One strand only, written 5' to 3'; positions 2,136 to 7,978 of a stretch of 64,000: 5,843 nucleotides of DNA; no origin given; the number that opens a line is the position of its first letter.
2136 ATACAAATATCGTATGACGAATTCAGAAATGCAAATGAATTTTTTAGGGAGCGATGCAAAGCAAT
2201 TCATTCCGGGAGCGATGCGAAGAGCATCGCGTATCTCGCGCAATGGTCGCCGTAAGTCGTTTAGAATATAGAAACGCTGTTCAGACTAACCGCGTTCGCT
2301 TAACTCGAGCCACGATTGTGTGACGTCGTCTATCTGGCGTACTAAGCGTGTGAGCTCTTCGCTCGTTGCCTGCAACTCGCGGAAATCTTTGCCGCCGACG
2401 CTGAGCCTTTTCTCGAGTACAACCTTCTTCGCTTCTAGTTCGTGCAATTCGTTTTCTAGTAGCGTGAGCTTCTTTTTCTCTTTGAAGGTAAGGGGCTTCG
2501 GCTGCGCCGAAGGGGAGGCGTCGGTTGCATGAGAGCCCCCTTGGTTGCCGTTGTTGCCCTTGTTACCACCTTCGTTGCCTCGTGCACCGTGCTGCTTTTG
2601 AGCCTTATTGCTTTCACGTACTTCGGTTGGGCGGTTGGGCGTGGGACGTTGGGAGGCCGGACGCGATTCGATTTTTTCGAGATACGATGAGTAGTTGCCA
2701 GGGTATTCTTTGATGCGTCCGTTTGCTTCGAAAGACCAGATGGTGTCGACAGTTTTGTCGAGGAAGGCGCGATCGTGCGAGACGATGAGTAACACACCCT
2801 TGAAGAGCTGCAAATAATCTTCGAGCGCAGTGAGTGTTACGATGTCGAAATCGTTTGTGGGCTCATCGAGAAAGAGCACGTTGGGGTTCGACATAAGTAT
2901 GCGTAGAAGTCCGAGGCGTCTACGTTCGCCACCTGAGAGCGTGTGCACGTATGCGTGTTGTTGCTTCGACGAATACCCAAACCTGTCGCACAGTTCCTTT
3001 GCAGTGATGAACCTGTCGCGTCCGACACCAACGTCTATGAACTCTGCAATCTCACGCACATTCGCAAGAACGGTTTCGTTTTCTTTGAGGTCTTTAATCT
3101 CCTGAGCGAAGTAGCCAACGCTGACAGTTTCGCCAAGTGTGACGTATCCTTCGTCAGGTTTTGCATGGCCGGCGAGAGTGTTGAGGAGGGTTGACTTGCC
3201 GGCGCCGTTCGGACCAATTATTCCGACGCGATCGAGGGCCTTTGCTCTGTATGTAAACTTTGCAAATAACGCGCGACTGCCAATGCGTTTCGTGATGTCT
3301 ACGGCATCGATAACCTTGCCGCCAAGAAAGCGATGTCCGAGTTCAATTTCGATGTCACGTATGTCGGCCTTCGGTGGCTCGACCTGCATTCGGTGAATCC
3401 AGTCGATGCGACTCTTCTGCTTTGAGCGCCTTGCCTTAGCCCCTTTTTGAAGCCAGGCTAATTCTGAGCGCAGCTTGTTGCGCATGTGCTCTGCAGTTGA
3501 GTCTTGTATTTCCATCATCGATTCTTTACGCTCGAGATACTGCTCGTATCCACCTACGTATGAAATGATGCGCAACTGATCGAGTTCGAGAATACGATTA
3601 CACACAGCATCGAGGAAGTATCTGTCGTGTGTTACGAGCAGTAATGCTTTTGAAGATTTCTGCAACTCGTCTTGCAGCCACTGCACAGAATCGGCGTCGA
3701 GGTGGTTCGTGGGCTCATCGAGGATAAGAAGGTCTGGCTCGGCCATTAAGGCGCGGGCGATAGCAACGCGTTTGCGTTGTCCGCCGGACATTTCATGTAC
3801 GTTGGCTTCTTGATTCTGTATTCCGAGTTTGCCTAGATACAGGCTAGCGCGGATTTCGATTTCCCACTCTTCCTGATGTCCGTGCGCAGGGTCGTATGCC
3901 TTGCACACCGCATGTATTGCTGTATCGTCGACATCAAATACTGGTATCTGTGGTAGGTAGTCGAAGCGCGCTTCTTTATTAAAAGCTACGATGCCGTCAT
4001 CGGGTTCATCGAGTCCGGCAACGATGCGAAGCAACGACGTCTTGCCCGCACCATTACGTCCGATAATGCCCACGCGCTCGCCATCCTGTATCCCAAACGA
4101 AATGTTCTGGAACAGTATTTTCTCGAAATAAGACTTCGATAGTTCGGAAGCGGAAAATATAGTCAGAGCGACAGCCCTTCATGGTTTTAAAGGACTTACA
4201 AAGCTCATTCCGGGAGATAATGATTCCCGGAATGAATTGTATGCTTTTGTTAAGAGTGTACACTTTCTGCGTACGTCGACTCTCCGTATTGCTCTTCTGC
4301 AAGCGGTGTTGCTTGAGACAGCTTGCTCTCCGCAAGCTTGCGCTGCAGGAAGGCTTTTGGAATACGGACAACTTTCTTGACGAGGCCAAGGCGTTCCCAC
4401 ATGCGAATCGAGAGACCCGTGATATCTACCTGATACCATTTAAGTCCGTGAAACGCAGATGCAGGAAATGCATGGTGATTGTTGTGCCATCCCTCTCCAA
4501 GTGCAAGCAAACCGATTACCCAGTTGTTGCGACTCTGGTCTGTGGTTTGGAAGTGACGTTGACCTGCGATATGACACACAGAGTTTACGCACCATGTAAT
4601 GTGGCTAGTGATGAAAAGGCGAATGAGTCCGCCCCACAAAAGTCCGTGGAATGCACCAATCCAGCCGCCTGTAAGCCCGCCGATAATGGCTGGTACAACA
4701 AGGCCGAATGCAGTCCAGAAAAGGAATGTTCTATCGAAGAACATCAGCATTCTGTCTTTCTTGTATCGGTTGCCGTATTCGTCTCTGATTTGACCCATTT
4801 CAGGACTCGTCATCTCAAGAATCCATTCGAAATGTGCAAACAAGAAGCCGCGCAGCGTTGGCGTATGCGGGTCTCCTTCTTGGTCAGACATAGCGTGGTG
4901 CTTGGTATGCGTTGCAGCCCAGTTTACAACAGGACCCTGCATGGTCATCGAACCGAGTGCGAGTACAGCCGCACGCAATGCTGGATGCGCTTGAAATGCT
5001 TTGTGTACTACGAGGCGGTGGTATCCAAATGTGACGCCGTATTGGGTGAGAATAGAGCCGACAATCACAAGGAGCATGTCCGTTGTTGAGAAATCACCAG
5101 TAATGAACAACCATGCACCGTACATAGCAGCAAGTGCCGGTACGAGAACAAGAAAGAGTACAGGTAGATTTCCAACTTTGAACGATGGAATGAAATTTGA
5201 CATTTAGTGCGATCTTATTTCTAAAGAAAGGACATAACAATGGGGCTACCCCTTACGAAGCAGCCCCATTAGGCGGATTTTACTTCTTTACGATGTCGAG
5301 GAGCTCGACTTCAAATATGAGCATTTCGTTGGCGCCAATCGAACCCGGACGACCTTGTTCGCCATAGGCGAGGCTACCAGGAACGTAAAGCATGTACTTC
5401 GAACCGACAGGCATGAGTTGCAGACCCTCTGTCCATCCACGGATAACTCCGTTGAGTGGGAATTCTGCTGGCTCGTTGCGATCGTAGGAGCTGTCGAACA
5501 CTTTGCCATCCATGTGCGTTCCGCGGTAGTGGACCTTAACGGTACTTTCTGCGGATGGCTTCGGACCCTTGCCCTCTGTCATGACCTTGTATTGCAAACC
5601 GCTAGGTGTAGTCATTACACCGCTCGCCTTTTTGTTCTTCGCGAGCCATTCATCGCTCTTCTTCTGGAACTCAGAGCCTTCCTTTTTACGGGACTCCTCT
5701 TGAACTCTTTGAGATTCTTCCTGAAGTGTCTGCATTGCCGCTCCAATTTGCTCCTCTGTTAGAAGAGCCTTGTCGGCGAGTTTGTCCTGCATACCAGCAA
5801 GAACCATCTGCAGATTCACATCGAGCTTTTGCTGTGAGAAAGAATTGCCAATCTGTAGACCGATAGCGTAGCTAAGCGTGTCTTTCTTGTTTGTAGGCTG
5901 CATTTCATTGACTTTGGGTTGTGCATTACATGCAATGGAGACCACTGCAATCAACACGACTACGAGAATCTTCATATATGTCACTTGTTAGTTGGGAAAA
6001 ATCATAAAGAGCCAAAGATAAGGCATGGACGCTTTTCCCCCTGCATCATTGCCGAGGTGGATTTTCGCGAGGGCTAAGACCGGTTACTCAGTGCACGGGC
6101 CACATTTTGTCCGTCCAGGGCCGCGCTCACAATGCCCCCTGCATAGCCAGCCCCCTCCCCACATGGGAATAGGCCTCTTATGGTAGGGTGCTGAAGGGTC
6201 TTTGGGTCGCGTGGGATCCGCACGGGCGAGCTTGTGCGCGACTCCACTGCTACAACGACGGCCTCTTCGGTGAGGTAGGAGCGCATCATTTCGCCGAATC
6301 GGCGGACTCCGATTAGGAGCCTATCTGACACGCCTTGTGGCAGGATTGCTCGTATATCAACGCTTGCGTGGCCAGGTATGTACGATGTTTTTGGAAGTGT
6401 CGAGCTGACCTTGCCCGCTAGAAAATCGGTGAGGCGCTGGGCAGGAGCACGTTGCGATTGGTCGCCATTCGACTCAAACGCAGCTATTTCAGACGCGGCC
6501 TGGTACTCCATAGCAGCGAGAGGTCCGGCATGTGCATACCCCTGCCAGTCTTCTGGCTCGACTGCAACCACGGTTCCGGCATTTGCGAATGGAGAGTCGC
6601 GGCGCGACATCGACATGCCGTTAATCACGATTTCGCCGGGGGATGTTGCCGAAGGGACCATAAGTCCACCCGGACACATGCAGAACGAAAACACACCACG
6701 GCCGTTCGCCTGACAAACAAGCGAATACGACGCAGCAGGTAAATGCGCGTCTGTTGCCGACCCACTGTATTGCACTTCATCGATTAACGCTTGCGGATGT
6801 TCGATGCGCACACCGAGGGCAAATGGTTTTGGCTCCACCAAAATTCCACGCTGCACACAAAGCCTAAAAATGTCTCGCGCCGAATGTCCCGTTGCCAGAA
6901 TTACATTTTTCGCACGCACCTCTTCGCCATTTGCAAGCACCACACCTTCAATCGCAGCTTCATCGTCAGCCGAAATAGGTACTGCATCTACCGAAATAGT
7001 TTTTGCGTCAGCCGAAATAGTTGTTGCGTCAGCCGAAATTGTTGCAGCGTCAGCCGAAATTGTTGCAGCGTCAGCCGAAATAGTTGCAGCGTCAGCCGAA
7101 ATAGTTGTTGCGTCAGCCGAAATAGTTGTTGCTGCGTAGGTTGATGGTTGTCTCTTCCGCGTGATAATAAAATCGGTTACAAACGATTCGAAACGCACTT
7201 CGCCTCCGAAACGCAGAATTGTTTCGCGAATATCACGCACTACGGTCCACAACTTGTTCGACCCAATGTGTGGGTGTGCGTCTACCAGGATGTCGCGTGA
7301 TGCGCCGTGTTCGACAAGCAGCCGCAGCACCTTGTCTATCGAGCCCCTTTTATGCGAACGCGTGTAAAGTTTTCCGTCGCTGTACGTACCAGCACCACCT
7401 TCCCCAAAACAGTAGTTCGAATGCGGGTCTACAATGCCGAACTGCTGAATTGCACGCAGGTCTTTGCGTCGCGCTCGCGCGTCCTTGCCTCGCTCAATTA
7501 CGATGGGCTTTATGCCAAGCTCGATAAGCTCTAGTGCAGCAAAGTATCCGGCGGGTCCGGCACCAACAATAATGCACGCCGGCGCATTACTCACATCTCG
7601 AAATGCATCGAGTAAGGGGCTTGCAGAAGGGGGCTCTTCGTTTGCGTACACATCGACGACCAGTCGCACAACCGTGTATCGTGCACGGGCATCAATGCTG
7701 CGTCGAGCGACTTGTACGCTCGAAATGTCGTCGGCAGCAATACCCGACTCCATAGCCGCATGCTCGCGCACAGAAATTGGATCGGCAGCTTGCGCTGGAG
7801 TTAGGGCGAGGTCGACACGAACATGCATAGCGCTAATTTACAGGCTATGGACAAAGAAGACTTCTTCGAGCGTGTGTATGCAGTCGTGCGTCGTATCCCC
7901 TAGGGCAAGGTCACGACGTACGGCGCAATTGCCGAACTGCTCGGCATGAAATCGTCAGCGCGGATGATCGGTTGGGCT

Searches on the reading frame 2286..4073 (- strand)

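Call 54: search_protein_families(library=pfam, max_evalue=0.01, proteins=[window:2286-4073:-])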
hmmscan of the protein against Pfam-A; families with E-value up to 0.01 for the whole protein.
window:2286-4073:- (595 aa): 23 families
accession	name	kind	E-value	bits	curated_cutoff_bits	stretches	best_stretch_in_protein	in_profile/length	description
PF00005.33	ABC_tran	-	1.9e-49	168.2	25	2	280-407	11-137/137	ABC transporter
PF12848.13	ABC_tran_Xtn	-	4.6e-16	59.1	25.9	2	162-237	1-79/85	ABC transporter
PF13304.12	AAA_21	-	1.5e-15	58.5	27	2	284-301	3-20/304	AAA domain, putative AbiEii toxin, Type IV TA system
PF16326.10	ABC_tran_CTD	-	1.5e-11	44.8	32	1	528-593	2-69/69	ABC transporter C-terminal domain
PF13191.12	AAA_16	-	2.3e-08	35.1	32.6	1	283-404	27-140/167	AAA ATPase domain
PF02463.25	SMC_N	-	3.4e-08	33.6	40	0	87-156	129-204/220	RecF/RecN/SMC N terminal domain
PF01926.29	MMR_HSR1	-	5.8e-06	26.8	21.9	1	282-306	1-24/113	50S ribosome-binding GTPase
PF13555.12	AAA_29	-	5.9e-06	26.4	27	0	282-298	24-40/61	P-loop containing region of AAA domain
PF13521.12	AAA_28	-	3e-05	24.7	27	1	282-327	1-41/164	AAA domain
PF13401.12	AAA_22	-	3.4e-05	24.6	27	0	285-327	10-55/130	AAA domain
PF13175.12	AAA_15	-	0.0001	22.5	32.1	0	3-202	28-184/374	AAA ATPase domain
PF13166.12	AAA_13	-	0.00081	18.6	36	0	3-23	21-43/713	AAA domain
PF03193.22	RsgA_GTPase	-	0.0011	19.2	30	0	284-305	110-131/174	RsgA GTPase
PF00004.35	AAA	-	0.0013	19.6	21.2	0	285-326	3-46/131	ATPase family associated with various cellular activities (AAA)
PF00350.29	Dynamin_N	-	0.0014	19.2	27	0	283-304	1-22/168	Dynamin family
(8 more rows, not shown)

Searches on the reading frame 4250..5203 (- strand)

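Call 95: search_protein_families(library=ncbifam, max_evalue=0.00001, proteins=[window:4250-5203:-])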
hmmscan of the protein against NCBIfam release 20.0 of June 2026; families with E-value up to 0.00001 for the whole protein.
window:4250-5203:- (317 aa): 1 family
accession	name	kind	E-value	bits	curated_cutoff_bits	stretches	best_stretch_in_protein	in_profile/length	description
NF049918.1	DesA_fam_desat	equivalog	1.2e-31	110.3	400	1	43-291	11-253/385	DesA family fatty acid desaturase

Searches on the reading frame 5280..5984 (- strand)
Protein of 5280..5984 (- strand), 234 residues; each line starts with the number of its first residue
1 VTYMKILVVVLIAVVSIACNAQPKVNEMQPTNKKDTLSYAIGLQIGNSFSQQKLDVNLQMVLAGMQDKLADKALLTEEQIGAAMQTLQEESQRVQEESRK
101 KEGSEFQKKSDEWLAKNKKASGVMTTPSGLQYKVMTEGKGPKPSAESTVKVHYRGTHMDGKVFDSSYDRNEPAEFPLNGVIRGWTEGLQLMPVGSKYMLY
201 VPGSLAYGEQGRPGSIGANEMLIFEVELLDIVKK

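Call 95: search_protein_families(library=ncbifam, max_evalue=0.00001, proteins=[window:5280-5984:-])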
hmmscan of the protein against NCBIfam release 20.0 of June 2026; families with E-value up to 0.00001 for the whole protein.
window:5280-5984:- (234 aa): 5 families
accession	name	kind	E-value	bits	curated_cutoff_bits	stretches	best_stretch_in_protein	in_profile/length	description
NF008602.0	PRK11570.1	subfamily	2.7e-52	177.7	198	1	37-232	13-206/206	FKBP-type peptidyl-prolyl cis-trans isomerase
NF008150.0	PRK10902.1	equivalog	6.2e-49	166.8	215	1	18-231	25-248/271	FKBP-type peptidyl-prolyl cis-trans isomerase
NF053689.1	BamJ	equivalog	1.6e-30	106.7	100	1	95-228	43-184/184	BamJ family beta-barrel-assembly machinery protein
TIGR03516.1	ppisom_GldI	equivalog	5.1e-08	32.4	157.6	1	123-232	64-176/177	gliding motility-associated peptidyl-prolyl isomerase GldI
NF053691.1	BamM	equivalog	3.2e-06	26.4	315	0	132-208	103-185/376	BamM family beta-barrel-assembly machinery protein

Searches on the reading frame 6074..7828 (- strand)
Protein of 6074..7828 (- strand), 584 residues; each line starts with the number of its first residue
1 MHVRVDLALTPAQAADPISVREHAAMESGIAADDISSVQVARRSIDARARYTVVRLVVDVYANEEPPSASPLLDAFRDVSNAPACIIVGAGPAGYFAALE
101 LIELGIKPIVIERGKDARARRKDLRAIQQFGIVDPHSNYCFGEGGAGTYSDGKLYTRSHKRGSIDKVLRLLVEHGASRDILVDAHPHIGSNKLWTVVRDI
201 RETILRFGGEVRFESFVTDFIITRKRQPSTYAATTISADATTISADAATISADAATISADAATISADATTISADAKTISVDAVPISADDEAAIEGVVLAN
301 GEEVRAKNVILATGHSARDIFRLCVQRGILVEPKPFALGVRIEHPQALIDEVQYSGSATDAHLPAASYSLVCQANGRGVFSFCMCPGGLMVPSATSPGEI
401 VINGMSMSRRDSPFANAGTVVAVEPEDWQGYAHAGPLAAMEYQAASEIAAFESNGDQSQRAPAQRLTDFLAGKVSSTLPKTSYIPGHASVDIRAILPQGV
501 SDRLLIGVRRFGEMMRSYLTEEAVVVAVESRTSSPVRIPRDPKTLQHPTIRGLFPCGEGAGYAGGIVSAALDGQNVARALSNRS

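Call 54: search_protein_families(library=pfam, max_evalue=0.01, proteins=[window:6074-7828:-])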
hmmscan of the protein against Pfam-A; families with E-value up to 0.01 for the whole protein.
window:6074-7828:- (584 aa): 10 families
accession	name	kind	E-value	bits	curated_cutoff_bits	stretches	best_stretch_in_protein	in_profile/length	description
PF21688.3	FAD-depend_C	-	3.4e-66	223.6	27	1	335-532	1-197/197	FAD-dependent protein, C-terminal domain-like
PF07992.20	Pyr_redox_2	-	1.9e-06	28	26.1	1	85-115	3-33/291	Pyridine nucleotide-disulphide oxidoreductase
PF01134.28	GIDA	-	4.9e-06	26.3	22.1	0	288-315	123-150/391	Glucose inhibited division protein A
PF01494.25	FAD_binding_3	-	1.7e-05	24.7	22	1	86-117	5-36/349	FAD binding domain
PF13738.12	Pyr_redox_3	-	3.6e-05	23.6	30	1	86-115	1-31/305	Pyridine nucleotide-disulphide oxidoreductase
PF01266.30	DAO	-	4.6e-05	23.6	27.9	0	86-117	3-34/353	FAD dependent oxidoreductase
PF03486.20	HI0933_like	-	0.00022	21.2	50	0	85-116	3-34/244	HI0933-like protein Rossmann domain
PF00890.30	FAD_binding_2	-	0.0014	18.4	20.4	1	86-116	3-33/414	FAD binding domain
PF05834.18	Lycopene_cycl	-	0.002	17.7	23.4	0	281-332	108-161/380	Lycopene cyclase protein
PF13454.12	NAD_binding_9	-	0.0027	18.1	21.8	0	281-315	122-154/155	FAD-NAD(P)-binding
